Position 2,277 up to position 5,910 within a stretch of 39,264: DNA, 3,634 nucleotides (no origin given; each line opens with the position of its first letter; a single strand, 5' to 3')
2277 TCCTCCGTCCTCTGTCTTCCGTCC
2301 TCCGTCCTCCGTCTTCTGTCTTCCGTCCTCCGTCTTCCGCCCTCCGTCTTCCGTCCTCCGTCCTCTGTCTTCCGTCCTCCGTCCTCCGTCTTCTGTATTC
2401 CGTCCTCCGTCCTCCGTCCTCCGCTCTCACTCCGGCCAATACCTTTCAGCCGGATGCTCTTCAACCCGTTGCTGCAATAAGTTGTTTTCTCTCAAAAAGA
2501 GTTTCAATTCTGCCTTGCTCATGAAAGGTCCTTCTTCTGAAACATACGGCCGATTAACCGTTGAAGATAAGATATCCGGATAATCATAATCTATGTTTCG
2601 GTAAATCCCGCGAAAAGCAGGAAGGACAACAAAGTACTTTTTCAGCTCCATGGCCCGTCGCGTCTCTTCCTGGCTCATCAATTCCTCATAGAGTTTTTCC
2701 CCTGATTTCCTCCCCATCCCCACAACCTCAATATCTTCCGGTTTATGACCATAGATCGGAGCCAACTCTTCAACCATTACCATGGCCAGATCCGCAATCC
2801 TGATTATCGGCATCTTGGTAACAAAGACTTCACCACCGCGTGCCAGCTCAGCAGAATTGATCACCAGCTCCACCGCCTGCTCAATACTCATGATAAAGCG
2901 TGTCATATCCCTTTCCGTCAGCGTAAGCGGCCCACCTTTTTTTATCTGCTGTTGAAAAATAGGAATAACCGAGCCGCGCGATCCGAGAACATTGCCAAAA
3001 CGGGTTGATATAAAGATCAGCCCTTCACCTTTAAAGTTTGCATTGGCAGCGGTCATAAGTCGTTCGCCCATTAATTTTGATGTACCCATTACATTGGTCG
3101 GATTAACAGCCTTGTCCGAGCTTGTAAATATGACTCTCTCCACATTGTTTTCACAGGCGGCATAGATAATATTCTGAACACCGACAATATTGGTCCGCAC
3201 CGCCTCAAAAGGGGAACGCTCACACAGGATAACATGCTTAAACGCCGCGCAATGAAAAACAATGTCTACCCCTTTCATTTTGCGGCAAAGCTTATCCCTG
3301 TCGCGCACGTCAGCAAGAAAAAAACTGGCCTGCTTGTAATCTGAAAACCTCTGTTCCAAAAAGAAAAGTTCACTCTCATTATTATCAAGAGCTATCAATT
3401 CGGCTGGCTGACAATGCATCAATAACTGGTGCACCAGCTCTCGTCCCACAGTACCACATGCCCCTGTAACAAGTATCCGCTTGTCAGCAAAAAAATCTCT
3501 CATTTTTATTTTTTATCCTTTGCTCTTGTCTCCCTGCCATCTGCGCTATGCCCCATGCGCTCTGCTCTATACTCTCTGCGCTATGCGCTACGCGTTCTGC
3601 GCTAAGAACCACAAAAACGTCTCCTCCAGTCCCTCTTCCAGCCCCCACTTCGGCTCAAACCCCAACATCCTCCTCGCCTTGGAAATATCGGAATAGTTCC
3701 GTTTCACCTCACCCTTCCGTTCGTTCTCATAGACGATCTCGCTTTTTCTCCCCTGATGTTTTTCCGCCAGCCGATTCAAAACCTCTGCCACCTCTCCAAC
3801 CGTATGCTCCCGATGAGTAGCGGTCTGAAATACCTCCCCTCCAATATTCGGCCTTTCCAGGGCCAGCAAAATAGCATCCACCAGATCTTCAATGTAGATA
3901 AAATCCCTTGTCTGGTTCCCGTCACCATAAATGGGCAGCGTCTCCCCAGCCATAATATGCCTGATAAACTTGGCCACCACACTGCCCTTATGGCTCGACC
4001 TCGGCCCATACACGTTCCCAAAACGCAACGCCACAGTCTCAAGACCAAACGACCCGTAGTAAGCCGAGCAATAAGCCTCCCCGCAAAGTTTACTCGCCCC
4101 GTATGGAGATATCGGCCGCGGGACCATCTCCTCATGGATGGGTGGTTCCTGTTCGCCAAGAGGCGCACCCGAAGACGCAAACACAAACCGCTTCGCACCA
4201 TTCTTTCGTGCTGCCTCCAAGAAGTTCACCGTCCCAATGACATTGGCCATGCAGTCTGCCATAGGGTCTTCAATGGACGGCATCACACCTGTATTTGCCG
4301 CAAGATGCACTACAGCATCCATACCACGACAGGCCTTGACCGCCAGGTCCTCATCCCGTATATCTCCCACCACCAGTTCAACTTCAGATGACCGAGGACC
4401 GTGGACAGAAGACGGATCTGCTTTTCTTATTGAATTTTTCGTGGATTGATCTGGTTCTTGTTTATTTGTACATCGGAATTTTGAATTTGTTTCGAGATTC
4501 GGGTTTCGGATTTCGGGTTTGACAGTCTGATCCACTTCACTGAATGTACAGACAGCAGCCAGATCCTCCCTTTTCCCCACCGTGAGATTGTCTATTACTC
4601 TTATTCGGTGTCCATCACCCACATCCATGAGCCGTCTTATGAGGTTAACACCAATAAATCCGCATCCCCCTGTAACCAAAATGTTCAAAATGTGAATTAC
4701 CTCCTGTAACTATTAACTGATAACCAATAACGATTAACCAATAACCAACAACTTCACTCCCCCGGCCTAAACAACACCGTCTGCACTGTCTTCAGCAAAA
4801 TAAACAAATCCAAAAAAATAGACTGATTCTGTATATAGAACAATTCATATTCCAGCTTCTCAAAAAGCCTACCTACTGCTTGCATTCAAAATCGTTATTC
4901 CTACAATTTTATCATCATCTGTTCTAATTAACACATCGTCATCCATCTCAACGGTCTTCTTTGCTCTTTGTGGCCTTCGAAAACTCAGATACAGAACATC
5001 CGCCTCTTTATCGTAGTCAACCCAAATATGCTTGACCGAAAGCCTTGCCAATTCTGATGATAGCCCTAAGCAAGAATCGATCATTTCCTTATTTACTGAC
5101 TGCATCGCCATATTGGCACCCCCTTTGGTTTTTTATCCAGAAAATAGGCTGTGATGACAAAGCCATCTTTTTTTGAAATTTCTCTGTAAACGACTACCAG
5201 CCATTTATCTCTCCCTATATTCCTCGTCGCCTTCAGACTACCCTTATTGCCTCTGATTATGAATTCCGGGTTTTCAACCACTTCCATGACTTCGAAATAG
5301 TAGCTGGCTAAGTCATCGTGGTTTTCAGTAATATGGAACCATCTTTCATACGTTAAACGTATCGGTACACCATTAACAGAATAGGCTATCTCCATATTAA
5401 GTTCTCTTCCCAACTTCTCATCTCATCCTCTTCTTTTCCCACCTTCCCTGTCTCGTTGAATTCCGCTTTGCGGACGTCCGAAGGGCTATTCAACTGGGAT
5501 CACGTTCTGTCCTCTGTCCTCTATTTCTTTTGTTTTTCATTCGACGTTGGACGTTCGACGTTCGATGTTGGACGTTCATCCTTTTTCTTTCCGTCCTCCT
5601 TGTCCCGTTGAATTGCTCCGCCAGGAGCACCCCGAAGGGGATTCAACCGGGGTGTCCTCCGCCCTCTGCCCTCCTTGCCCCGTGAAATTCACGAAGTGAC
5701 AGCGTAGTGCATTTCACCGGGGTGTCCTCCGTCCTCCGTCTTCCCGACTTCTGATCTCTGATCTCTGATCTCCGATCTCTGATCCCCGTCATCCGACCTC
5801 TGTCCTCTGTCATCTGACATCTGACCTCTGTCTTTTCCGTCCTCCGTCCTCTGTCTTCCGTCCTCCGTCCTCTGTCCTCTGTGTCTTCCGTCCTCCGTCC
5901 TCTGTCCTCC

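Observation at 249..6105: Intergenic space is built from tandem heptanucleotide arrays of many unrelated unit sequences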

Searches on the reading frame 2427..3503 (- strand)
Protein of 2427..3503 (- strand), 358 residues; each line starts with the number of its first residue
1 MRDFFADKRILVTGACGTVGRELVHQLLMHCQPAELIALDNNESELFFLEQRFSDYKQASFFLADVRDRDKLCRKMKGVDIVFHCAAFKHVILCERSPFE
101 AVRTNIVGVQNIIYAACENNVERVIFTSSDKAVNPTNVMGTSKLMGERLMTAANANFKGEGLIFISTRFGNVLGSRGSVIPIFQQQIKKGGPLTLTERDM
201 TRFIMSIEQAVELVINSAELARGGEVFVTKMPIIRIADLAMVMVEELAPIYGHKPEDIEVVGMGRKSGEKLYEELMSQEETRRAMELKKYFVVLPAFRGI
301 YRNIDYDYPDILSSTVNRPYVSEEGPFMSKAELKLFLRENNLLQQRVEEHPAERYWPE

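Call 9: find_encoding_contigs(protein=window:2427-3503:-, flank=10000, max_places=6)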
Protein window:2427-3503:- (358 aa): 4 contigs read that carry it; 4 places shown.
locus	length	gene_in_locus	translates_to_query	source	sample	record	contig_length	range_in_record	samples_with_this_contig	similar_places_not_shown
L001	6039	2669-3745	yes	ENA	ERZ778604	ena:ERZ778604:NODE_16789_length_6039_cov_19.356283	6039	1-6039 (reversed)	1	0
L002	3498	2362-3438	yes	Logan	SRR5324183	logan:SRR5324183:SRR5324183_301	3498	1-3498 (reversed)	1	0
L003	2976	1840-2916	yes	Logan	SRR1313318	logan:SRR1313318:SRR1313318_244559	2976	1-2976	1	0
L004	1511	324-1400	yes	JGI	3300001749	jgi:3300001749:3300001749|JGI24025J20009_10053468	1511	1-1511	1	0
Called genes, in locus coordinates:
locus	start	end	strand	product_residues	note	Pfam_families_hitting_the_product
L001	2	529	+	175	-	?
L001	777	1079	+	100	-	-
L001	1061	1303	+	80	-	PF10049:DUF2283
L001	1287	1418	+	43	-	PF02397:Bac_transf (weak)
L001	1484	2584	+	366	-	PF01073:3Beta_HSD (weak), PF02719:Polysacc_synt_2, PF07993:NAD_binding_4, PF16363:GDP_Man_Dehyd, PF01073:3Beta_HSD, PF01370:Epimerase, PF13460:NAD_binding_10, PF04321:RmlD_sub_bind, +1 more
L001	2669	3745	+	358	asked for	PF00106:adh_short (weak), PF01073:3Beta_HSD, PF01370:Epimerase, PF02719:Polysacc_synt_2, PF04321:RmlD_sub_bind, PF07993:NAD_binding_4 (faint), PF16363:GDP_Man_Dehyd, PF13460:NAD_binding_10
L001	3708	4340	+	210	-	PF05635:23S_rRNA_IVP, PF22296:bAvd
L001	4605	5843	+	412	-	PF01370:Epimerase, PF16363:GDP_Man_Dehyd (faint)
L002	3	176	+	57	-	?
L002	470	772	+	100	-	-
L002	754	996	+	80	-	PF10049:DUF2283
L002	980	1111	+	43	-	PF02397:Bac_transf (weak)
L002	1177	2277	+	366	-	PF01073:3Beta_HSD (weak), PF02719:Polysacc_synt_2, PF07993:NAD_binding_4, PF16363:GDP_Man_Dehyd, PF01073:3Beta_HSD, PF01370:Epimerase, PF13460:NAD_binding_10, PF04321:RmlD_sub_bind, +1 more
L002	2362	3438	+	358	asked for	PF00106:adh_short (weak), PF01073:3Beta_HSD, PF01370:Epimerase, PF02719:Polysacc_synt_2, PF04321:RmlD_sub_bind, PF07993:NAD_binding_4 (faint), PF16363:GDP_Man_Dehyd, PF13460:NAD_binding_10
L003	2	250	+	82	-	?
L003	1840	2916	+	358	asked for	PF00106:adh_short (weak), PF01073:3Beta_HSD, PF01370:Epimerase, PF02719:Polysacc_synt_2, PF04321:RmlD_sub_bind, PF07993:NAD_binding_4 (faint), PF16363:GDP_Man_Dehyd, PF13460:NAD_binding_10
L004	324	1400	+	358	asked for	PF00106:adh_short (weak), PF01073:3Beta_HSD, PF01370:Epimerase, PF02719:Polysacc_synt_2, PF04321:RmlD_sub_bind, PF07993:NAD_binding_4 (faint), PF16363:GDP_Man_Dehyd, PF13460:NAD_binding_10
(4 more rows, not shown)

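Call 10: search_protein_families(library=pfam, proteins=[window:2427-3503:-])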
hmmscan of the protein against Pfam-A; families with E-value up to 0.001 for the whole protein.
window:2427-3503:- (358 aa): 9 families
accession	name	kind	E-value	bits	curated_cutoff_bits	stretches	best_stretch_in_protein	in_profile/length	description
PF02719.21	Polysacc_synt_2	-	5.9e-96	321.5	20.2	1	10-293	1-291/293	Polysaccharide biosynthesis protein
PF01370.27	Epimerase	-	6.9e-24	85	20.9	1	10-213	1-220/240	NAD dependent epimerase/dehydratase family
PF01073.25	3Beta_HSD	-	1.1e-18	67.7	22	1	11-136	1-123/280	3-beta hydroxysteroid dehydrogenase/isomerase family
PF04321.23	RmlD_sub_bind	-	4.3e-13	49.4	27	1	9-156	2-142/287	RmlD substrate binding domain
PF16363.11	GDP_Man_Dehyd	-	2.1e-10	41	27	1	11-130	1-130/332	GDP-mannose 4,6 dehydratase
PF13460.12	NAD_binding_10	-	3.1e-10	40.7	27.2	1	14-135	1-104/184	NAD(P)H-binding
PF07993.18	NAD_binding_4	-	1.5e-07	31.3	20.1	1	76-138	86-145/258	Male sterility protein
PF00106.31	adh_short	-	2.4e-06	27.6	26.6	1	8-157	1-167/195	short chain dehydrogenase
PF05368.20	NmrA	-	0.00012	22.3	27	1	7-136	2-114/298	NmrA-like family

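Call 23: list_cluster_members(proteins=[window:2427-3503:-, window:6112-7494:-, window:12495-14264:-, window:20347-22137:-, window:32502-33533:-, window:4869-5111:-])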
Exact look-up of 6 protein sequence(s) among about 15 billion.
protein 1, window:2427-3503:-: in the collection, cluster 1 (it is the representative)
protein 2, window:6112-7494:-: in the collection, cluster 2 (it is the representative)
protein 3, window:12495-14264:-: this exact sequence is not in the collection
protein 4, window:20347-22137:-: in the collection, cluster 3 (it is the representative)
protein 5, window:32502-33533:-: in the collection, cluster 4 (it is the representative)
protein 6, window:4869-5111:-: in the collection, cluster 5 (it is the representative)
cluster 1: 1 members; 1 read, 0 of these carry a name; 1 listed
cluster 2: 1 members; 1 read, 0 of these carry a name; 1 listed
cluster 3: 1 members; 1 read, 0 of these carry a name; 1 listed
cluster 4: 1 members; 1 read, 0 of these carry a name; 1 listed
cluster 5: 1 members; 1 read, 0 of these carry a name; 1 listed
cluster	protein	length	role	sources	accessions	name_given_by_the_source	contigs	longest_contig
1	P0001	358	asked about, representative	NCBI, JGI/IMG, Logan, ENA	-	-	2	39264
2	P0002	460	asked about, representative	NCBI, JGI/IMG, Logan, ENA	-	-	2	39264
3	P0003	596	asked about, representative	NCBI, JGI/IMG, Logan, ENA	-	-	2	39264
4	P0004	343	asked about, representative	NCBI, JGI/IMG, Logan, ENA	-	-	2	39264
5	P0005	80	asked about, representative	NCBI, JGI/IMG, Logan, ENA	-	-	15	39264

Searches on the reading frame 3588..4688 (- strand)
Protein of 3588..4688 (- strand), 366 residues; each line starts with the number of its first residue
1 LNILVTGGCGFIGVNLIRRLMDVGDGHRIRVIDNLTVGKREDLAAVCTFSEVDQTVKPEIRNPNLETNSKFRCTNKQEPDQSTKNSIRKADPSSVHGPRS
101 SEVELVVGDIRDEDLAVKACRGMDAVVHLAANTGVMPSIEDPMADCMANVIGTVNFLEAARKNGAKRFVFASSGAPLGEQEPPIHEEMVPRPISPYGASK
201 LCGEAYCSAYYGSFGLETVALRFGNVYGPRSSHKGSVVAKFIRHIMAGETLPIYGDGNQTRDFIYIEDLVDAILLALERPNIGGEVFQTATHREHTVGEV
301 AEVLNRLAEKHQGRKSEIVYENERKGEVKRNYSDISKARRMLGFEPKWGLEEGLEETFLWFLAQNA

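Call 10: search_protein_families(library=pfam, proteins=[window:3588-4688:-])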
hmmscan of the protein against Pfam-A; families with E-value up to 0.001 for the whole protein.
window:3588-4688:- (366 aa): 8 families
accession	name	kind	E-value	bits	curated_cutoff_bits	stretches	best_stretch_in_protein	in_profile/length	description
PF01370.27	Epimerase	-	5.7e-60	203.1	20.9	2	92-283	32-231/240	NAD dependent epimerase/dehydratase family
PF16363.11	GDP_Man_Dehyd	-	5.9e-54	184.2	27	1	97-357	48-332/332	GDP-mannose 4,6 dehydratase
PF01073.25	3Beta_HSD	-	4e-29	102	22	2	100-278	43-230/280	3-beta hydroxysteroid dehydrogenase/isomerase family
PF02719.21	Polysacc_synt_2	-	5.8e-28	98.4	20.2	1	97-327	49-267/293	Polysaccharide biosynthesis protein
PF07993.18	NAD_binding_4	-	1.1e-13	51.4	20.1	1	72-240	31-219/258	Male sterility protein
PF04321.23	RmlD_sub_bind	-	4.2e-13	49.5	27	1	109-312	36-235/287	RmlD substrate binding domain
PF13460.12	NAD_binding_10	-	1.5e-09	38.4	27.2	1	92-208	29-132/184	NAD(P)H-binding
PF05368.20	NmrA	-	0.00018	21.7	27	0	100-174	47-108/298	NmrA-like family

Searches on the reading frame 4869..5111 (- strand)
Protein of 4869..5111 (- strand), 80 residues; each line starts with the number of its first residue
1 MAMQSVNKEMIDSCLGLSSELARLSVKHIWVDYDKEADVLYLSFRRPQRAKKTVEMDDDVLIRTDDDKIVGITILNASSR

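Call 10: search_protein_families(library=pfam, proteins=[window:4869-5111:-])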
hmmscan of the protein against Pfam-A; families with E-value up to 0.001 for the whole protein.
window:4869-5111:- (80 aa): 1 family
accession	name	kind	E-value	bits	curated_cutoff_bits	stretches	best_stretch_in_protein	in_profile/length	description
PF10049.14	DUF2283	-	2.9e-14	53.4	23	1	30-78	1-49/49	Protein of unknown function (DUF2283)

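Call 27: find_encoding_contigs(protein=window:4869-5111:-, flank=6000, max_places=10)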
Protein window:4869-5111:- (80 aa): 22 contigs read that carry it; 10 places shown.
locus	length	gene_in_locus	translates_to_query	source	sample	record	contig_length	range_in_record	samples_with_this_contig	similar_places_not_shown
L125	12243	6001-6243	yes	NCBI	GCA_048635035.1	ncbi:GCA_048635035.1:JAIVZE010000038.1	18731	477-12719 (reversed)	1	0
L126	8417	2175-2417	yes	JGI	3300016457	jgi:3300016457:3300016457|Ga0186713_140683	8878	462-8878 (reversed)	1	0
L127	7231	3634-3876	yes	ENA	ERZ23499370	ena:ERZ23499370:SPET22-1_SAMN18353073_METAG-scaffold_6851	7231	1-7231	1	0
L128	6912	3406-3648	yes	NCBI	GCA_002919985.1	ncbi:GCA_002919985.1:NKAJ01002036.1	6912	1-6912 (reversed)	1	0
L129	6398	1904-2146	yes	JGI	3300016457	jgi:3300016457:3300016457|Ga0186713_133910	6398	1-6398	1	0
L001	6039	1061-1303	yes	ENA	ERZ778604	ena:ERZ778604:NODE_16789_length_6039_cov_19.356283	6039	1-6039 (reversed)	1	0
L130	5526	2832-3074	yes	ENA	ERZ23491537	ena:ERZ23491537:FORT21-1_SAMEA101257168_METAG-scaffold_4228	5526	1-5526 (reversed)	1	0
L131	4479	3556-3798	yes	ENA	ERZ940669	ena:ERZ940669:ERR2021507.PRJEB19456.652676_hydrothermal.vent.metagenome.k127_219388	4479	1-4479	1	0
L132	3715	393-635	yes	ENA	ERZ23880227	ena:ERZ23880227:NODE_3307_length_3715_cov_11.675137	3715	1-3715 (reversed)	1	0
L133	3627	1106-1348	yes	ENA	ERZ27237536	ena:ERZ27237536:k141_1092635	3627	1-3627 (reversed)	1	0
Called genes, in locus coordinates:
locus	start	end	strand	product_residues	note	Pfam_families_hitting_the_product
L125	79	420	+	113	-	-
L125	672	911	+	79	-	-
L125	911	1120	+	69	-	PF10049:DUF2283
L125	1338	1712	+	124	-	-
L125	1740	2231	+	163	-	PF11848:DUF3368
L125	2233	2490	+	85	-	PF03683:UPF0175 (weak)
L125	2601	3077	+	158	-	-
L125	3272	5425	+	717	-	PF13727:CoA_binding_3, PF00106:adh_short (weak), PF01073:3Beta_HSD, PF01370:Epimerase, PF02719:Polysacc_synt_2, PF04321:RmlD_sub_bind, PF16363:GDP_Man_Dehyd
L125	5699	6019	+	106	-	-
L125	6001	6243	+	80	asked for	PF10049:DUF2283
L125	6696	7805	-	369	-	PF13173:AAA_14 (faint), PF01637:ATPase_2 (weak), PF13401:AAA_22 (weak)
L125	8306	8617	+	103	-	PF14076:DUF4258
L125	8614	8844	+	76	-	PF15731:MqsA_antitoxin (weak)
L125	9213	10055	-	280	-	PF01637:ATPase_2, PF13191:AAA_16 (weak), PF13401:AAA_22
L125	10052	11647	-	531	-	PF13518:HTH_28 (weak), PF00665:rve, PF09299:Mu-transpos_C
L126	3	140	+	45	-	?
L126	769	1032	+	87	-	PF03683:UPF0175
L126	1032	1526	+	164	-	PF11848:DUF3368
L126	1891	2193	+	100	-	-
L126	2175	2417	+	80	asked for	PF10049:DUF2283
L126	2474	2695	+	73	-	-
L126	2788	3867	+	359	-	PF01073:3Beta_HSD, PF01370:Epimerase, PF02719:Polysacc_synt_2, PF04321:RmlD_sub_bind, PF16363:GDP_Man_Dehyd, PF13460:NAD_binding_10 (faint)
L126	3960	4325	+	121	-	PF05635:23S_rRNA_IVP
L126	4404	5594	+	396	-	PF01370:Epimerase, PF16363:GDP_Man_Dehyd (faint)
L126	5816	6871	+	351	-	PF01370:Epimerase, PF04321:RmlD_sub_bind, PF16363:GDP_Man_Dehyd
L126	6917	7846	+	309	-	PF01370:Epimerase, PF04321:RmlD_sub_bind (weak), PF16363:GDP_Man_Dehyd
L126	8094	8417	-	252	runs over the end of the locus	PF00590:TP_methylase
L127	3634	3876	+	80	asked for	PF10049:DUF2283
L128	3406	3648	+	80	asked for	PF10049:DUF2283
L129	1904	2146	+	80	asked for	PF10049:DUF2283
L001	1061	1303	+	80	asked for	PF10049:DUF2283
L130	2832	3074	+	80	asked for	PF10049:DUF2283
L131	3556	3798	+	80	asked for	PF10049:DUF2283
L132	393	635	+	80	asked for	PF10049:DUF2283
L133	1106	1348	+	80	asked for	PF10049:DUF2283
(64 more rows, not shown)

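Call 96: search_protein_families(library=ncbifam, proteins=[L126:3960-4322:+], max_evalue=0.001)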
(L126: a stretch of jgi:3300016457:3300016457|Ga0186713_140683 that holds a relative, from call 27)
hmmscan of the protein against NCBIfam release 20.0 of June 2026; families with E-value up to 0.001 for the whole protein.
L126:3960-4322:+ (121 aa): 1 family
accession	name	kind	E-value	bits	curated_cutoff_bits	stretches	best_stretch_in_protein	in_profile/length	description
TIGR02436.1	TIGR02436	subfamily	5.9e-19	68.3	24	1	14-120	3-108/109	four helix bundle protein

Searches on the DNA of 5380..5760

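Call 99: search_rna_families(source=window, start=5380, end=5760, threshold=evalue, max_evalue=1)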
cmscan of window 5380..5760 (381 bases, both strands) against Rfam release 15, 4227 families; matches with E-value up to 1: 1.
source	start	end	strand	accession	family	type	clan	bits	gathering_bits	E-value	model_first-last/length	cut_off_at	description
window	5738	5760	-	RF03092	Ocean-VII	Gene; sRNA;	-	12.2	53.5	0.66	8-41/41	5'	Ocean-VII RNA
